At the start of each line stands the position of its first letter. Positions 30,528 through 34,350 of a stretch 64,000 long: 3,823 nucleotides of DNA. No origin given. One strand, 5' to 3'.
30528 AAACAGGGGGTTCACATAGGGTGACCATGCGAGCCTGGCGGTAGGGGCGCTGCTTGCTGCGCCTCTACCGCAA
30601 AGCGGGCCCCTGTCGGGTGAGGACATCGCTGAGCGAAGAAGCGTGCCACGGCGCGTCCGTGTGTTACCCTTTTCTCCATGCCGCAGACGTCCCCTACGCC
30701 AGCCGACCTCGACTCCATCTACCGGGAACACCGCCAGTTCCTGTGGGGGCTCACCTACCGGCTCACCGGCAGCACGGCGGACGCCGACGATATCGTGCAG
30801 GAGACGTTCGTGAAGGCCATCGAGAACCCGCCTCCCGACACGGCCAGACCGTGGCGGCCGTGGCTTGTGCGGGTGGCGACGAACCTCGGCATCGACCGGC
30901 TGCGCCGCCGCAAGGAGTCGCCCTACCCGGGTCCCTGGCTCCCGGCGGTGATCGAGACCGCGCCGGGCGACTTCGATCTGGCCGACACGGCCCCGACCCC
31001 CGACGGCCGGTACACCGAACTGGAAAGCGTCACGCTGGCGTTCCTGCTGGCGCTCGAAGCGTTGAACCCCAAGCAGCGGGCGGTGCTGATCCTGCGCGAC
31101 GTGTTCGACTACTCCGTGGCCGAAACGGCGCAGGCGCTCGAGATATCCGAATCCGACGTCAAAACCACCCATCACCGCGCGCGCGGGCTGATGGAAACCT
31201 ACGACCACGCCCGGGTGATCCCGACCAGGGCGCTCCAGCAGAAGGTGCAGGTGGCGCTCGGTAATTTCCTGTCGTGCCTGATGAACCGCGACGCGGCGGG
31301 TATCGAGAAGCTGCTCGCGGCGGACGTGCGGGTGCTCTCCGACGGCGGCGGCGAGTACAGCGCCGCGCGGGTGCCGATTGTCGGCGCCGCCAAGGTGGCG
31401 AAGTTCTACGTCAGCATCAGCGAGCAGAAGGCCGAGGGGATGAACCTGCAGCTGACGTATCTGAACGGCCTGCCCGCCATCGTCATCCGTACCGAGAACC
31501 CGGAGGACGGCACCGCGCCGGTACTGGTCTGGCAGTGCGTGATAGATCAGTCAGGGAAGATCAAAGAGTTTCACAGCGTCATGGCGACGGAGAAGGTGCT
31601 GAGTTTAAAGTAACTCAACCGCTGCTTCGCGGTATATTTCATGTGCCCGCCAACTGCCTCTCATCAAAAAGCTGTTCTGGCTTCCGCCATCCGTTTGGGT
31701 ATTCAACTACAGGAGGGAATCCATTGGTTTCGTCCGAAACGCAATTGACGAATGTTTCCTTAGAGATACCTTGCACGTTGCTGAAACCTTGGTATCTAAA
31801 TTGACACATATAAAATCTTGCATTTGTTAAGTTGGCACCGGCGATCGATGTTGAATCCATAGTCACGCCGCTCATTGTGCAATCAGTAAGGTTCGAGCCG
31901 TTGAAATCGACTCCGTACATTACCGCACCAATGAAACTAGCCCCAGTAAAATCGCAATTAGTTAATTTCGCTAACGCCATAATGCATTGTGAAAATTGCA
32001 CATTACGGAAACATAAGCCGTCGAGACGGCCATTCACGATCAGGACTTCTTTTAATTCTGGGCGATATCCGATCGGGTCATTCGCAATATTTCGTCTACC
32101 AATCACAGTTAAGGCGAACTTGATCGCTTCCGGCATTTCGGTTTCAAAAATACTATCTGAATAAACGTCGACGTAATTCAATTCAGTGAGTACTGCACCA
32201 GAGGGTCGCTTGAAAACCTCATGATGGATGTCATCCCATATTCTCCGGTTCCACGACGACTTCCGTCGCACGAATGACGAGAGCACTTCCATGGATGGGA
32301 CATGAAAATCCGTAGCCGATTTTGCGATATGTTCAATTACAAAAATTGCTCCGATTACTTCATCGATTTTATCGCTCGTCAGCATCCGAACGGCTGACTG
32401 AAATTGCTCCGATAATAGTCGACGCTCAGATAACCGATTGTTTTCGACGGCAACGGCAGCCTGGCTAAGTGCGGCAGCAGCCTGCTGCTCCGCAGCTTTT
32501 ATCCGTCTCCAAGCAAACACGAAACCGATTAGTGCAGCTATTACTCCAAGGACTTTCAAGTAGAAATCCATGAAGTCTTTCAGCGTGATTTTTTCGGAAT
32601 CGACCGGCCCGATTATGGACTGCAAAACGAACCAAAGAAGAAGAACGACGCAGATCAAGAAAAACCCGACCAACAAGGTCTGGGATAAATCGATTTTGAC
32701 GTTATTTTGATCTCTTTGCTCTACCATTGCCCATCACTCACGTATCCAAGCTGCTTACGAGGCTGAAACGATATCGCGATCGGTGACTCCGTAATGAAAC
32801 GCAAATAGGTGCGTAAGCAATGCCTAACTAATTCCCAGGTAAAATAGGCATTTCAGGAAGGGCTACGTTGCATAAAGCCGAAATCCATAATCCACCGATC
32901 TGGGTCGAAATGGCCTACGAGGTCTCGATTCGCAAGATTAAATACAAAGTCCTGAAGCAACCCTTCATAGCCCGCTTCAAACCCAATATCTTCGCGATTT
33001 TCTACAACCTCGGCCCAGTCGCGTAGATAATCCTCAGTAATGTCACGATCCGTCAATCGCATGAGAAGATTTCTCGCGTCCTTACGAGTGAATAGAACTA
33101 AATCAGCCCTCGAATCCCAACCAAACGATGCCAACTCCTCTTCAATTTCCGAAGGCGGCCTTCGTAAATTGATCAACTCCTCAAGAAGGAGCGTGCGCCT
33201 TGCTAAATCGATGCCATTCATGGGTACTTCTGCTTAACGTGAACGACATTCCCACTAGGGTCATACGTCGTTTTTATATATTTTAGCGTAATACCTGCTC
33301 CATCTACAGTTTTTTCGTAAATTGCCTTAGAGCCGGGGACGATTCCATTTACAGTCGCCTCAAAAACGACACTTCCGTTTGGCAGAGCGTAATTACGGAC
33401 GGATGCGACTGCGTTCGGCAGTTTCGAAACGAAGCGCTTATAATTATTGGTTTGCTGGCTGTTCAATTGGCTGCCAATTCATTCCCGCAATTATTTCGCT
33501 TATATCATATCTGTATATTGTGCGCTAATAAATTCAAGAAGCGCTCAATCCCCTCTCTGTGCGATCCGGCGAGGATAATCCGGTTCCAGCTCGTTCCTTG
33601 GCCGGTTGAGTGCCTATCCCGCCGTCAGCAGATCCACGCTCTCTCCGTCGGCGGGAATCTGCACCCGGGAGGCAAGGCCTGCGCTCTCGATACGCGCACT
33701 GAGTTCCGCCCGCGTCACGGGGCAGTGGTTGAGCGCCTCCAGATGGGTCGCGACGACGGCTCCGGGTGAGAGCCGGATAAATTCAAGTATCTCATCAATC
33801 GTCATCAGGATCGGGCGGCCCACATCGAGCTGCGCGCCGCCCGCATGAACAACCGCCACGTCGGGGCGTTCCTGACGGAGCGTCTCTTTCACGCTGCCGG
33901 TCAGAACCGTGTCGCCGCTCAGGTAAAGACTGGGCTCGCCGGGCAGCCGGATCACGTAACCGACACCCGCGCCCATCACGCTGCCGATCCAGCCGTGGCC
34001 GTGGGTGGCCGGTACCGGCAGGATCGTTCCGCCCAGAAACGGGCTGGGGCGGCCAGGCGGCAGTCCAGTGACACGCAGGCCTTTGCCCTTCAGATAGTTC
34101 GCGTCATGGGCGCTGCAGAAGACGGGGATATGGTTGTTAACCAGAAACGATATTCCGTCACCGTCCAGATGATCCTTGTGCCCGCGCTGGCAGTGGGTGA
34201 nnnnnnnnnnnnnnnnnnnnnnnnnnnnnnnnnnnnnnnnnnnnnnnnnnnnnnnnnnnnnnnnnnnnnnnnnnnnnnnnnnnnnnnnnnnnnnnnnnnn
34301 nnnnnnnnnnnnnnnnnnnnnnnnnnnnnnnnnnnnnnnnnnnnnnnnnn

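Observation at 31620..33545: Low-GC island of about 2 kb encoding a membrane pentapeptide-repeat protein and two small unknown ORFs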

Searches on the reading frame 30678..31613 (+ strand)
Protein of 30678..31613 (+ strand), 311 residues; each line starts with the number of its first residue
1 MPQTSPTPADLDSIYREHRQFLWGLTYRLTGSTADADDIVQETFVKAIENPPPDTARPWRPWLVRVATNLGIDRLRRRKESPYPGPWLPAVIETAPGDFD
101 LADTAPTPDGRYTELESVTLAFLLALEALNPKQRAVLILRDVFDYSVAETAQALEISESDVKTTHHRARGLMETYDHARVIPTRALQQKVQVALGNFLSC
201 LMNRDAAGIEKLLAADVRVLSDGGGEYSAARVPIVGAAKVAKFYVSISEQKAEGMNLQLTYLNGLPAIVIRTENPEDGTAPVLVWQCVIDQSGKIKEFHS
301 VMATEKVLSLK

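Call 6: search_protein_families(library=ncbifam, proteins=[window:30678-31613:+], max_evalue=1)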
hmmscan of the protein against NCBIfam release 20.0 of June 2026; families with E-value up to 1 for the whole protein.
window:30678-31613:+ (311 aa): 90 families (the best 25 are shown)
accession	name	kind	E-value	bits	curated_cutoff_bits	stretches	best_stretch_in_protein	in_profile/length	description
TIGR02957.1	SigX4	subfamily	8.5e-57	192.5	323.25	1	15-309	3-279/281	RNA polymerase sigma-70 factor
NF007214.0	PRK09636.1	subfamily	3.6e-52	177.3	271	1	11-307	6-286/293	RNA polymerase sigma factor SigJ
NF006089.0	PRK08241.1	subfamily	1.6e-41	142.5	240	1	10-304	23-328/343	RNA polymerase subunit sigma-70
TIGR02960.1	SigX5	hypoth_equivalog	2.9e-39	135.1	264.75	1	9-308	5-317/322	RNA polymerase sigma-70 factor, TIGR02960 family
TIGR02983.1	SigE-fam_strep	subfamily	8.8e-22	77.7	141.55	1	9-170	6-152/162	SigE family RNA polymerase sigma factor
NF007227.0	PRK09645.1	subfamily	1.4e-21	77.2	202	1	7-168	11-162/177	sigma-70 family RNA polymerase sigma factor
TIGR02937.1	sigma70-ECF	superfamily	1.4e-19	70.3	42.9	1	11-170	3-159/165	sigma-70 family RNA polymerase sigma factor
TIGR02950.1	SigM_subfam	subfamily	3.3e-19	69.3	147.95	1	11-173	2-155/159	RNA polymerase sigma factor, SigM family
NF008888.0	PRK11922.1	equivalog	3.7e-19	69.3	204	1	11-173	32-193/231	RNA polymerase sigma factor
NF007223.0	PRK09641.1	equivalog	4.1e-19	69.2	209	1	9-172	21-180/187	RNA polymerase sigma factor SigW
NF007229.0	PRK09647.1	equivalog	5.1e-19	68.5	265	1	10-177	45-203/220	RNA polymerase sigma factor SigE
NF007213.0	PRK09635.1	equivalog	3.3e-18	65.9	317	1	13-241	9-222/290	RNA polymerase sigma factor SigI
NF004113.0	PRK05602.1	equivalog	5.2e-18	65.4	208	1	20-170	56-195/211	RNA polymerase sigma factor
TIGR02948.1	SigW_bacill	equivalog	6.6e-18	65.4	243.1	1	9-170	21-178/187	RNA polymerase sigma factor SigW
NF009166.1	PRK12513.1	equivalog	1.4e-17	64.1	206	1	11-163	24-173/193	RNA polymerase sigma factor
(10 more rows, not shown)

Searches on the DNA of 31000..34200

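Call 14: search_rna_families(source=window, start=31000, end=34200, threshold=evalue, max_evalue=1)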
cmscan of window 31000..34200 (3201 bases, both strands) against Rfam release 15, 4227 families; matches with E-value up to 1: 0.
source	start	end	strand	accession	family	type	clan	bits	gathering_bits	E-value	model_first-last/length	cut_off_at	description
